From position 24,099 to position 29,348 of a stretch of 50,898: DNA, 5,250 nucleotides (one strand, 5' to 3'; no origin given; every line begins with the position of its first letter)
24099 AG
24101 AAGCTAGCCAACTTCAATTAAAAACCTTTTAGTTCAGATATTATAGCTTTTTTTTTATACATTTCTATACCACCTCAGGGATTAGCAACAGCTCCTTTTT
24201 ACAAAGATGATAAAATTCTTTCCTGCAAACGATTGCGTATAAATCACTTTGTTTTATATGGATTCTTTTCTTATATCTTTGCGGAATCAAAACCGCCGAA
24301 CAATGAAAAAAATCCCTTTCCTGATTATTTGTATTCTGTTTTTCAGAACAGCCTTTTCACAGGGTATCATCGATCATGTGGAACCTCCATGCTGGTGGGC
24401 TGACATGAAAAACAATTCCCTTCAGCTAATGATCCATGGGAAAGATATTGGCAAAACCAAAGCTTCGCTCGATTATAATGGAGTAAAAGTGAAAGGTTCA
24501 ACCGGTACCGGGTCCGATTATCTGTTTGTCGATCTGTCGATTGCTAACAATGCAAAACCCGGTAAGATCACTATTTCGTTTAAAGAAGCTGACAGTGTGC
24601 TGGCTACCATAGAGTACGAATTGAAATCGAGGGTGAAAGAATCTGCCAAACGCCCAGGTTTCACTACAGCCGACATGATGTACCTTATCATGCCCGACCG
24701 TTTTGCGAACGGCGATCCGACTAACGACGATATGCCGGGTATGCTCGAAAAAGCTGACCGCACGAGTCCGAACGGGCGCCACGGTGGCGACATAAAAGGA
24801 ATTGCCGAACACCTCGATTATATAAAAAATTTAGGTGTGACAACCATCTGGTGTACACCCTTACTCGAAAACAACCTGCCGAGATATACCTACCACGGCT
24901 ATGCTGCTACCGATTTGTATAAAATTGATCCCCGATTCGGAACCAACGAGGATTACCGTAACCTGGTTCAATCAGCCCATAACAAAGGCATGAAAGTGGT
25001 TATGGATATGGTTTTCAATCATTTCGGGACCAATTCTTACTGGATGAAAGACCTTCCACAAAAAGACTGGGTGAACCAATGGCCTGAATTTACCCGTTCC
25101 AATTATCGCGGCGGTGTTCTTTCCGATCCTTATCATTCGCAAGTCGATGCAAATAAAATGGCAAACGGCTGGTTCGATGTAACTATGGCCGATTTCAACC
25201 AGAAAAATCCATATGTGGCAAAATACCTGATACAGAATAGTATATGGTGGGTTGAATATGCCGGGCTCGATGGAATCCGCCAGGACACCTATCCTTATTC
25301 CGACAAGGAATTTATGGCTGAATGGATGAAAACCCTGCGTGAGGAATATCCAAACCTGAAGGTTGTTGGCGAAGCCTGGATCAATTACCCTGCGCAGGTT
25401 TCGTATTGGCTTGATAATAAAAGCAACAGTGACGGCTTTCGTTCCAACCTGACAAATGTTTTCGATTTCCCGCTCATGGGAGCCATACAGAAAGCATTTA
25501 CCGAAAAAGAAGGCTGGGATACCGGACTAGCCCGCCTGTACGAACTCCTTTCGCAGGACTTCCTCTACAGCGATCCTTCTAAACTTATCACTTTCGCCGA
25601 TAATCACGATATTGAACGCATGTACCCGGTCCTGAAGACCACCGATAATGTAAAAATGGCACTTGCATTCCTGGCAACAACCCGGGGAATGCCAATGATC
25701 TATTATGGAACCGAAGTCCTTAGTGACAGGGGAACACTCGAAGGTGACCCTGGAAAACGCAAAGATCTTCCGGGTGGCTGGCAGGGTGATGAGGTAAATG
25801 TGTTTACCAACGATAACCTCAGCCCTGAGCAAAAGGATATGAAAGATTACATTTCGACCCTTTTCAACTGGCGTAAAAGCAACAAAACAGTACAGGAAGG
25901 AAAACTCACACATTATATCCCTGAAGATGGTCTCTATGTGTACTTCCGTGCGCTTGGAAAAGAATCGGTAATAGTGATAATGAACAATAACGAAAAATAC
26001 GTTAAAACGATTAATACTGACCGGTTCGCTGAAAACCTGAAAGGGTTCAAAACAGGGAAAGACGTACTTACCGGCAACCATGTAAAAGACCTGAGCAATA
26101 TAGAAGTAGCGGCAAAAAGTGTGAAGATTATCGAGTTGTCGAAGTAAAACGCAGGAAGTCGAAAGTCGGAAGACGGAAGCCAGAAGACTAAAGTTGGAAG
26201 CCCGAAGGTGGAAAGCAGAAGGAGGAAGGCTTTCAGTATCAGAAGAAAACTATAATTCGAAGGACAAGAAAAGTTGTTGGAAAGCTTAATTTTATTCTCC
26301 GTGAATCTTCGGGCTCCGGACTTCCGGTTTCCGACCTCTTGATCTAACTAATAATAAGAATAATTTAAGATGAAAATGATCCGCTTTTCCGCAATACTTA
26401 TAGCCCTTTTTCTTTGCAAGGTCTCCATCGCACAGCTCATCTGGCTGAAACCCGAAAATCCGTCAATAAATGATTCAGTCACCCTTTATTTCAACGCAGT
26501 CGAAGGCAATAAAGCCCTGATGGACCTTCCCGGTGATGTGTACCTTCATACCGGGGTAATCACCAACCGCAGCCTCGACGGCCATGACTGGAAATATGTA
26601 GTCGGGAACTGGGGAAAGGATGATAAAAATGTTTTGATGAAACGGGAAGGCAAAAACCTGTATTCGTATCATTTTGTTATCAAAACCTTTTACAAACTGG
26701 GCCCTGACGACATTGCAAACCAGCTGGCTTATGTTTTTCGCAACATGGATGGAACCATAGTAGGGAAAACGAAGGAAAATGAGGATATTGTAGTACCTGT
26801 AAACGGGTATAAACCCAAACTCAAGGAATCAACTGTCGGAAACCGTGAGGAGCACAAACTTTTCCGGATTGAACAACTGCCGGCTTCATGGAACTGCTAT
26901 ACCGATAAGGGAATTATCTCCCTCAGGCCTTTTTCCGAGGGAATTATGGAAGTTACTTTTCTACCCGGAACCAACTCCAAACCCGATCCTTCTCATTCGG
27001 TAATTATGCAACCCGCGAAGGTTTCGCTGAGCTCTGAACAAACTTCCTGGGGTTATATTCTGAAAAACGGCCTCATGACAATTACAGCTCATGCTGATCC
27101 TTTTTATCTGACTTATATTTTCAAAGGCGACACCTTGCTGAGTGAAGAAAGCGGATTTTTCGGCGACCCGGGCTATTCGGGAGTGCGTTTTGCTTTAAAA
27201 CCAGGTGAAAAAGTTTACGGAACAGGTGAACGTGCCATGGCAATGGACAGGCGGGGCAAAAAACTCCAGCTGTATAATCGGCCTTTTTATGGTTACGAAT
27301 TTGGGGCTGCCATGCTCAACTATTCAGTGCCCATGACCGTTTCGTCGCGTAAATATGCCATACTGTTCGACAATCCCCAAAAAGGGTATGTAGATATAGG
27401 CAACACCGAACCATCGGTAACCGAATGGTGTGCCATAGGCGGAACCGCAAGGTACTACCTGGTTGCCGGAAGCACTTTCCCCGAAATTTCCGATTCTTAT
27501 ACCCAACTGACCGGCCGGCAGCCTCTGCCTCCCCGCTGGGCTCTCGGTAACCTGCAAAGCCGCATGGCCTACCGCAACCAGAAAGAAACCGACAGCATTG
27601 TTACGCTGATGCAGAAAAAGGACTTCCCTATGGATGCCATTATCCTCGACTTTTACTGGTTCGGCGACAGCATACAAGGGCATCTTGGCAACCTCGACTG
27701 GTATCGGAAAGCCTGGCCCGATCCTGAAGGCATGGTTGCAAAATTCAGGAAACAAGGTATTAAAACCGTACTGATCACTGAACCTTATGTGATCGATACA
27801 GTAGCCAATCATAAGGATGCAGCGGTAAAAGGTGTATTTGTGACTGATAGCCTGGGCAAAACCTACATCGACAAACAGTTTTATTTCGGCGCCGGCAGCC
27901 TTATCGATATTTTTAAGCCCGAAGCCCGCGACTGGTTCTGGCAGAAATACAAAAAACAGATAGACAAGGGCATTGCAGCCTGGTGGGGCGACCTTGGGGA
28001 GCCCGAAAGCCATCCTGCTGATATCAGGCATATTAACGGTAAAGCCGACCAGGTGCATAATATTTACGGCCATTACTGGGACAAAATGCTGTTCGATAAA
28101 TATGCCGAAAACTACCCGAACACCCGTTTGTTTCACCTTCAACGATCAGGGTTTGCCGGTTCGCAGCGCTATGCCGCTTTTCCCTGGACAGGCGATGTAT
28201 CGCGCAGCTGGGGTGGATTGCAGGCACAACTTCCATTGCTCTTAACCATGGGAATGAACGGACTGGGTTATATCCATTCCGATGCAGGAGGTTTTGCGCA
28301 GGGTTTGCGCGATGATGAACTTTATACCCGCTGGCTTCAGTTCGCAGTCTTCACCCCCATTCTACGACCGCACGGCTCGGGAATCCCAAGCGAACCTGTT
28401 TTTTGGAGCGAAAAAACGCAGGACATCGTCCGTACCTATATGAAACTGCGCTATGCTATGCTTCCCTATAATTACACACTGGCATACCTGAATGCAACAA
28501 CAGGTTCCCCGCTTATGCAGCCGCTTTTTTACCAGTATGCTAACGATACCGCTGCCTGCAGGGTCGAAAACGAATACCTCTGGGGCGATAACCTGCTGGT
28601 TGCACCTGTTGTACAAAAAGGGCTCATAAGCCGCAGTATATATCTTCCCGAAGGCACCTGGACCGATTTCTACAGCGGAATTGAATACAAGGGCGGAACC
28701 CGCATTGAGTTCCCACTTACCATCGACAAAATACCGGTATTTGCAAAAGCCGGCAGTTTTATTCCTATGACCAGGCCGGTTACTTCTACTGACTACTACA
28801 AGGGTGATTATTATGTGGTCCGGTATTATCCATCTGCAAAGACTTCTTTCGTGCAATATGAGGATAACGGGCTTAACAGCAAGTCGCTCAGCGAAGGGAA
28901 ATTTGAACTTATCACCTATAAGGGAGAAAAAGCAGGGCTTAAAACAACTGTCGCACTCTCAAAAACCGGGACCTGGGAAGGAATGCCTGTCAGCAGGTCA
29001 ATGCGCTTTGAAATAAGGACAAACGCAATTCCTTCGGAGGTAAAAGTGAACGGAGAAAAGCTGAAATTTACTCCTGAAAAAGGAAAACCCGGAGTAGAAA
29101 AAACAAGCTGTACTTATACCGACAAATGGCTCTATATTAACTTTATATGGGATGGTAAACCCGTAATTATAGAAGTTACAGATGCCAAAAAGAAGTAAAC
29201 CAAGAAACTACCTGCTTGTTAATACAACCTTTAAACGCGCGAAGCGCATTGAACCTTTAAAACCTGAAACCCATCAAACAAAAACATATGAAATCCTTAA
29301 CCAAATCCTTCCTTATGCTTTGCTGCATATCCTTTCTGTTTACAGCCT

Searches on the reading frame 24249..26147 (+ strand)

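Call 7: search_protein_families(library=pfam, proteins=[window:24249-26147:+], max_evalue=0.0001)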
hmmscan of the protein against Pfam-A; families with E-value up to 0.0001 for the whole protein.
window:24249-26147:+ (632 aa): 4 families
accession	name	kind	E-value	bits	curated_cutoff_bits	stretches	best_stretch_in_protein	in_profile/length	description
PF00128.31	Alpha-amylase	-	1.6e-53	183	22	1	147-490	2-354/446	Alpha amylase, catalytic domain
PF09087.17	Cyc-maltodext_N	-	6.4e-26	91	25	1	44-128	2-87/88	Cyclomaltodextrinase, N-terminal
PF10438.15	Cyc-maltodext_C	-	9e-24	83.8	22.2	1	553-629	1-76/76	Cyclo-malto-dextrinase C-terminal domain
PF14701.12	hDGE_amylase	-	5.6e-05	22.9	27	0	180-271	19-115/439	Glycogen debranching enzyme, glucanotransferase domain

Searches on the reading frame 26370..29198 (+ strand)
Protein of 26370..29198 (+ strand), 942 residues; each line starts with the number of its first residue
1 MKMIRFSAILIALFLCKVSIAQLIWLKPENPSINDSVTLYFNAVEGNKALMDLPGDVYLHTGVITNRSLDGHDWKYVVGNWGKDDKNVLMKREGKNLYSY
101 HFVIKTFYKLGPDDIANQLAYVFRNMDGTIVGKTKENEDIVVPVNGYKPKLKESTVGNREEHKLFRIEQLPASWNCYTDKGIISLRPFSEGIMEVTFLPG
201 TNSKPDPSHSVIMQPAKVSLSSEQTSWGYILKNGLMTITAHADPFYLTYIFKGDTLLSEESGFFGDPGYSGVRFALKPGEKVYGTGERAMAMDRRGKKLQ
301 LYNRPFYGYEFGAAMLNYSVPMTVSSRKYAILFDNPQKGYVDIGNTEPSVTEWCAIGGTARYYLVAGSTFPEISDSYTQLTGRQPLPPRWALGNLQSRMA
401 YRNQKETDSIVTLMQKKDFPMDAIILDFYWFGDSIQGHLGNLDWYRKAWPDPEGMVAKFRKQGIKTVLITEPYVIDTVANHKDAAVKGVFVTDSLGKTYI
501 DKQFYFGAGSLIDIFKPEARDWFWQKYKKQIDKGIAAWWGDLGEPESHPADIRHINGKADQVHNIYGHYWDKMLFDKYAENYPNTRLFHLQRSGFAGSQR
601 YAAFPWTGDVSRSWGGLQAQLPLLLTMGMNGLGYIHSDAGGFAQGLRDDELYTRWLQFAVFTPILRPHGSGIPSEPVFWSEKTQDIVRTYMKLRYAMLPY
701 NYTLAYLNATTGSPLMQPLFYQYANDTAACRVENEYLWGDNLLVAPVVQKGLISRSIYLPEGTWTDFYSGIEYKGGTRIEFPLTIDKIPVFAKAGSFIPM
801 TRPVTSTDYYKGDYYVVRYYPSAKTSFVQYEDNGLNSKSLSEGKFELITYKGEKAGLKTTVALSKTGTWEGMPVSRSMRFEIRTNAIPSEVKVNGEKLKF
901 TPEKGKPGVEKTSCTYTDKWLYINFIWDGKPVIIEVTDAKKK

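Call 7: search_protein_families(library=pfam, proteins=[window:26370-29198:+], max_evalue=0.0001)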
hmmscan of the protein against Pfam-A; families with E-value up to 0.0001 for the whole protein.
window:26370-29198:+ (942 aa): 5 families
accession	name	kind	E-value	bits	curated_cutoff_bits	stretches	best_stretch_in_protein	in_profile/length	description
PF01055.32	Glyco_hydro_31_2nd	-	2.5e-86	290.4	23.5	1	385-704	2-328/328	Glycosyl hydrolases family 31 TIM-barrel domain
PF21365.3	Glyco_hydro_31_3rd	-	3.3e-26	92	24.4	1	712-798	1-87/87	Glycosyl hydrolase family 31 C-terminal domain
PF13802.12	Gal_mutarotas_2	-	1.5e-19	71.4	27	1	184-342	3-184/184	Glycosyl hydrolase 31 N-terminal galactose mutarotase-like domain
PF17137.9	DUF5110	-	6.1e-08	33.1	27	1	817-883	4-69/71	Domain of unknown function (DUF5110)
PF16328.11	DUF4961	-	6.1e-05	22.8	27.1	0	22-130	182-281/283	Domain of unknown function (DUF4961)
